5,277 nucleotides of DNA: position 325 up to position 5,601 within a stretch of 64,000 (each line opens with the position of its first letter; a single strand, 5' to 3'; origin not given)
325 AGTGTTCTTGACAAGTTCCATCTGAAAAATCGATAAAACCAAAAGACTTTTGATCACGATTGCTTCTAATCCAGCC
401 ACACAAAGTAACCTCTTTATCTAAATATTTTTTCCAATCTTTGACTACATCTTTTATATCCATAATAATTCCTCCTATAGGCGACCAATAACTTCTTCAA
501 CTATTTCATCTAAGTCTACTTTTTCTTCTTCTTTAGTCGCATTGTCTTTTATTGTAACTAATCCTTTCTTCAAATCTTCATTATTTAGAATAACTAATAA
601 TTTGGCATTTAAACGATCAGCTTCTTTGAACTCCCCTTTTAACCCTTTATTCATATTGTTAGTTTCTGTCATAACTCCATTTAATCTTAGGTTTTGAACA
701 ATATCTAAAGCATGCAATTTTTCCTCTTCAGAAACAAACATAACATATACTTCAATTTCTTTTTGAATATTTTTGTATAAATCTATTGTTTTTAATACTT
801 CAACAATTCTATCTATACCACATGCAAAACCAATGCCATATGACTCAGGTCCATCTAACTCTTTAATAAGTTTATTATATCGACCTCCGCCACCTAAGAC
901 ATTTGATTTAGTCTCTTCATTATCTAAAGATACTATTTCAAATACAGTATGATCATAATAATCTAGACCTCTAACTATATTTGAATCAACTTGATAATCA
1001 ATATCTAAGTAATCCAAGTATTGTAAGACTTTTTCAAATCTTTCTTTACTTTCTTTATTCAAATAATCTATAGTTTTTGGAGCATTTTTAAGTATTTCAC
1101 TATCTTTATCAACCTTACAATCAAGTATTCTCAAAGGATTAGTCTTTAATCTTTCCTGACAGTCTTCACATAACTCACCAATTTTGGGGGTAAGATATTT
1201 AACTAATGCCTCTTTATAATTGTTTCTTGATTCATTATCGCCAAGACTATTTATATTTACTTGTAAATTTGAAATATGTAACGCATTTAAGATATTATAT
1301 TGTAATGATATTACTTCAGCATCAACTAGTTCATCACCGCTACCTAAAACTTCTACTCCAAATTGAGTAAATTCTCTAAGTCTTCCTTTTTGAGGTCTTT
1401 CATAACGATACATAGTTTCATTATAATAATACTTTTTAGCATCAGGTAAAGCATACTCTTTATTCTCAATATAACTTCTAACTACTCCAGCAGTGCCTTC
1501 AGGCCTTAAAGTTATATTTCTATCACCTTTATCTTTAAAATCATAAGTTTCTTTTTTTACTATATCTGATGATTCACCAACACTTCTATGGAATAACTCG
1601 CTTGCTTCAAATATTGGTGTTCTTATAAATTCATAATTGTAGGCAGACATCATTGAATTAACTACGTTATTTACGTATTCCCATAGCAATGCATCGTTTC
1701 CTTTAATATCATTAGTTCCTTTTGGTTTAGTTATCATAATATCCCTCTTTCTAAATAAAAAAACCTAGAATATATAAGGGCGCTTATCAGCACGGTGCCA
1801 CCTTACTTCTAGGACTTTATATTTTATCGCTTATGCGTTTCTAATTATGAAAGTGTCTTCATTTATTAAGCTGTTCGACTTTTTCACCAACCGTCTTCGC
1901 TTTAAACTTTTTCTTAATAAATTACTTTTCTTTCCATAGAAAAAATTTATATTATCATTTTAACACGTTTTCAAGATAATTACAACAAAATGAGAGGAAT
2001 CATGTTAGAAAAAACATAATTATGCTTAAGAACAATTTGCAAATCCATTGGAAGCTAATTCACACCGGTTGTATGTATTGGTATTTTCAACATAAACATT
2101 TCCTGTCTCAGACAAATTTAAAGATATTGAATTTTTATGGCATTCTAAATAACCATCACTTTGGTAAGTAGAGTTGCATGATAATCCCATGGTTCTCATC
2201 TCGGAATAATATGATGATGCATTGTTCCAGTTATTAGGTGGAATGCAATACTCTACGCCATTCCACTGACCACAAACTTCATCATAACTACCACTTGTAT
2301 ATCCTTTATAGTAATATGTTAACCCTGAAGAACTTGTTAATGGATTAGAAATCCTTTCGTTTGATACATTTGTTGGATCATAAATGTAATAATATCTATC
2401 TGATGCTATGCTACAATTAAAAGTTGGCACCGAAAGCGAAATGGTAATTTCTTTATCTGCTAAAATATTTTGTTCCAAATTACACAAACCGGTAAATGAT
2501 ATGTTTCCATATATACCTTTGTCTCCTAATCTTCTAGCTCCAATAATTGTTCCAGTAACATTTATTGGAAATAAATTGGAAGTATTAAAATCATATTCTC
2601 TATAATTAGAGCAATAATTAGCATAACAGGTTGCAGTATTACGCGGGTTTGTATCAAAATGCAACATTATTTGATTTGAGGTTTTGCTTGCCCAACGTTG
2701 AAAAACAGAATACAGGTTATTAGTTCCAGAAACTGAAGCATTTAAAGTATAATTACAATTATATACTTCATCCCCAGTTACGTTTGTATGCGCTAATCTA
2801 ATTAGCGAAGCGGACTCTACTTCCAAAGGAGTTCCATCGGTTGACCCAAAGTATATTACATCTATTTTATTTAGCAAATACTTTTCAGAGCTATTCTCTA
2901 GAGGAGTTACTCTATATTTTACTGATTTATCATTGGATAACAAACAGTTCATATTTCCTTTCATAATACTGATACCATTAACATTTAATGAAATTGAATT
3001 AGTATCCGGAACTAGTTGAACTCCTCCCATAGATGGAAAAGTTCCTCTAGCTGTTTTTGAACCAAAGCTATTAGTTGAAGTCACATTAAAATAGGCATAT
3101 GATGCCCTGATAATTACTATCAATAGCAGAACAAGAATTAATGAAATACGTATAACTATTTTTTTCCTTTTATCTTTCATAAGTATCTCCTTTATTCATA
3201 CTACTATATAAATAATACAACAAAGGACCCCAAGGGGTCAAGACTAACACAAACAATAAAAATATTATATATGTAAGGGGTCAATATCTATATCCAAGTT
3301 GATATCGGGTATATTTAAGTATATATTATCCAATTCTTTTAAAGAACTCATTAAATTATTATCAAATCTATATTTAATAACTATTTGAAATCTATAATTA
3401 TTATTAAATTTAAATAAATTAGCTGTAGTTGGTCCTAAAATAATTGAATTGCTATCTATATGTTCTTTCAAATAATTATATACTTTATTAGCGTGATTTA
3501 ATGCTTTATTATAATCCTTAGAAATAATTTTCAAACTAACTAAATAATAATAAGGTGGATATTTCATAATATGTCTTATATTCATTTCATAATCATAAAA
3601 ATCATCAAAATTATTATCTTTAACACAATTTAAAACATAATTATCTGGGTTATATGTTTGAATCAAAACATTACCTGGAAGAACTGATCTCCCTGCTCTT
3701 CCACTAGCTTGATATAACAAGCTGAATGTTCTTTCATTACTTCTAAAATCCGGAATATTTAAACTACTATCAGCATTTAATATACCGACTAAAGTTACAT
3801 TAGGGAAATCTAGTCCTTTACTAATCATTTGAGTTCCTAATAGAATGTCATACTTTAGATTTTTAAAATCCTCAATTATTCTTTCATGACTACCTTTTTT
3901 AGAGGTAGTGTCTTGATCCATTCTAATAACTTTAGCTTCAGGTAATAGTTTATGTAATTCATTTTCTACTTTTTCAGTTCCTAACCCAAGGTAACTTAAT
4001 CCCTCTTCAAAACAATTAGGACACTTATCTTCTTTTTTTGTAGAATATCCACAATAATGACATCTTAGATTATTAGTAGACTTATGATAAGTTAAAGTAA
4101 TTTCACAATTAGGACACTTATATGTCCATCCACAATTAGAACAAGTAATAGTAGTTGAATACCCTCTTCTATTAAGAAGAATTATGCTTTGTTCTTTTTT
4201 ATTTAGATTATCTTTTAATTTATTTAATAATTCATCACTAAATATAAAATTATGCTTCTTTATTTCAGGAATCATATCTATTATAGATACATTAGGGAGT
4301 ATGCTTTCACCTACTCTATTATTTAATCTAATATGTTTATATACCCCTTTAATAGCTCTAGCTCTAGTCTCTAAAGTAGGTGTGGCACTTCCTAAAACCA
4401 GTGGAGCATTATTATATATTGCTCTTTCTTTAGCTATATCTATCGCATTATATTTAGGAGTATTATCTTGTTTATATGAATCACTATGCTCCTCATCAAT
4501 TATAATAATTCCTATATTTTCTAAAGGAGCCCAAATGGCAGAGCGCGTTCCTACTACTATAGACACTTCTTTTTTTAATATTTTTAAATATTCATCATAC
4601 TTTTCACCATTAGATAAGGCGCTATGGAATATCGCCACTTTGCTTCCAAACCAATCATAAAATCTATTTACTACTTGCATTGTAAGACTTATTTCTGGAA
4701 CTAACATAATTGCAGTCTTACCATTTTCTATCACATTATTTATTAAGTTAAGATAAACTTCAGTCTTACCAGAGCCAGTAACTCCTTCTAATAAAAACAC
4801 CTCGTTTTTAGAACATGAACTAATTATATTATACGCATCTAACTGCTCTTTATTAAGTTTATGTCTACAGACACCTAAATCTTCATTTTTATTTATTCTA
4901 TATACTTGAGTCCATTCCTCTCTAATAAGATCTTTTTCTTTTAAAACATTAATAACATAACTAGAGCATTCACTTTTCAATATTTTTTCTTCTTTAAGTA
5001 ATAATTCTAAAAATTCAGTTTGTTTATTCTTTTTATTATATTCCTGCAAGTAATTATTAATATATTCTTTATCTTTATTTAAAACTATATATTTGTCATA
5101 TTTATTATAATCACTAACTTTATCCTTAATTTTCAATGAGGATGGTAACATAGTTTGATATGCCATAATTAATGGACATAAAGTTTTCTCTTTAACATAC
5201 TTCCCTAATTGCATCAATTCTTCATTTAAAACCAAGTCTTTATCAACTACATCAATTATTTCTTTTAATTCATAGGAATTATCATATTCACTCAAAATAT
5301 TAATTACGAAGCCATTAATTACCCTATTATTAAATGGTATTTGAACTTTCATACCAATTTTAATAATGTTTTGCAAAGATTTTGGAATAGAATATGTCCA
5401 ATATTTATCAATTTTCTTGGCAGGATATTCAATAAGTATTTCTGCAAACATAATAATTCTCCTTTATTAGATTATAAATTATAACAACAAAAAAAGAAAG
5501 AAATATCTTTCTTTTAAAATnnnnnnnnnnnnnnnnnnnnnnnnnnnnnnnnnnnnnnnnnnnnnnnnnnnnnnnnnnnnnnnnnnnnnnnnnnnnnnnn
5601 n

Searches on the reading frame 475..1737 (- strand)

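Call 60: search_protein_families(library=pfam, proteins=[window:475-1737:-], max_evalue=0.00001)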
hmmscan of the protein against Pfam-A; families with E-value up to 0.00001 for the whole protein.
window:475-1737:- (420 aa): 3 families
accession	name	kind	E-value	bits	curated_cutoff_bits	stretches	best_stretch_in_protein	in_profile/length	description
PF13393.11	tRNA-synt_His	-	9.2e-42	143.8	25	1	8-311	2-308/308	Histidyl-tRNA synthetase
PF00587.30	tRNA-synt_2b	-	2.4e-12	47.7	29.3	1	65-270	1-122/179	tRNA synthetase class II core domain (G, H, P, S and T)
PF03129.25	HGTP_anticodon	-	3.1e-12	46.9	21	1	329-416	1-91/94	Anticodon binding domain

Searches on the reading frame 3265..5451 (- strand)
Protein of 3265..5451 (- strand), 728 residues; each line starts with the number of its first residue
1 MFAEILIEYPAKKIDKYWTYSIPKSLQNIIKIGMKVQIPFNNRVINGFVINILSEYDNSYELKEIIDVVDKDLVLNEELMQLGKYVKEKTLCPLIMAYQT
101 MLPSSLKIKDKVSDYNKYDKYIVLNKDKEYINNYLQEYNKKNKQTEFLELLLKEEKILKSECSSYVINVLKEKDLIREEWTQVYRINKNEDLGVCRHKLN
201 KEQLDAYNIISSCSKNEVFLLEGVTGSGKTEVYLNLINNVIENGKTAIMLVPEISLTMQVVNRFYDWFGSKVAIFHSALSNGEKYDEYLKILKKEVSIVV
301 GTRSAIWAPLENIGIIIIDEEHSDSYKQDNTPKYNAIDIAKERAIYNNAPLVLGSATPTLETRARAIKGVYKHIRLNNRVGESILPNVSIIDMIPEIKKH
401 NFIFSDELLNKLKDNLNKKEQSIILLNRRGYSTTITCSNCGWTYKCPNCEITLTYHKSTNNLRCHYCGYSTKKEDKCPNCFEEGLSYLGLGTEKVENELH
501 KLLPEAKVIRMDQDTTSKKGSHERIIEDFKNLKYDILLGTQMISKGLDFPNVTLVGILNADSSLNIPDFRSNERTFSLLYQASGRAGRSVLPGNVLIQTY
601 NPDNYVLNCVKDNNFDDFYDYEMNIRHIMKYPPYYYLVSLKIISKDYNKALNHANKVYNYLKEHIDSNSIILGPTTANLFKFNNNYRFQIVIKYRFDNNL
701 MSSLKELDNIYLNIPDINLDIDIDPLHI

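Call 5: search_protein_families(library=pfam, proteins=[window:3265-5451:-])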
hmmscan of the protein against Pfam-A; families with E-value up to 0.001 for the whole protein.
window:3265-5451:- (728 aa): 6 families
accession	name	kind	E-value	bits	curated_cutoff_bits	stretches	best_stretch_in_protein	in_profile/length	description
PF17764.6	PriA_3primeBD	-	4.1e-21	75.1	22.7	1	5-103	2-96/96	3'DNA-binding domain (3'BD)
PF00270.35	DEAD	-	5.3e-20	72.3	26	1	207-362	8-163/167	DEAD/DEAH box helicase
PF18074.6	PriA_C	-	4.9e-18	66.2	26.9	1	633-725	1-95/95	Primosomal protein N C-terminal domain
PF04851.21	ResIII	-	5.6e-18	65.8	22.5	1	197-359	2-163/164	Type III restriction enzyme, res subunit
PF00271.37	Helicase_C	-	2.4e-14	53.9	23.5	1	495-589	28-109/110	Helicase conserved C-terminal domain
PF18319.7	Zn_ribbon_PriA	-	2.1e-12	47.2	26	1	446-471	1-26/27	PriA DNA helicase Cys-rich region (CRR) domain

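Call 15: find_encoding_contigs(protein=window:3265-5451:-, flank=5000, max_places=10)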
Protein window:3265-5451:- (728 aa): no gene with exactly this product is on record in the collection.
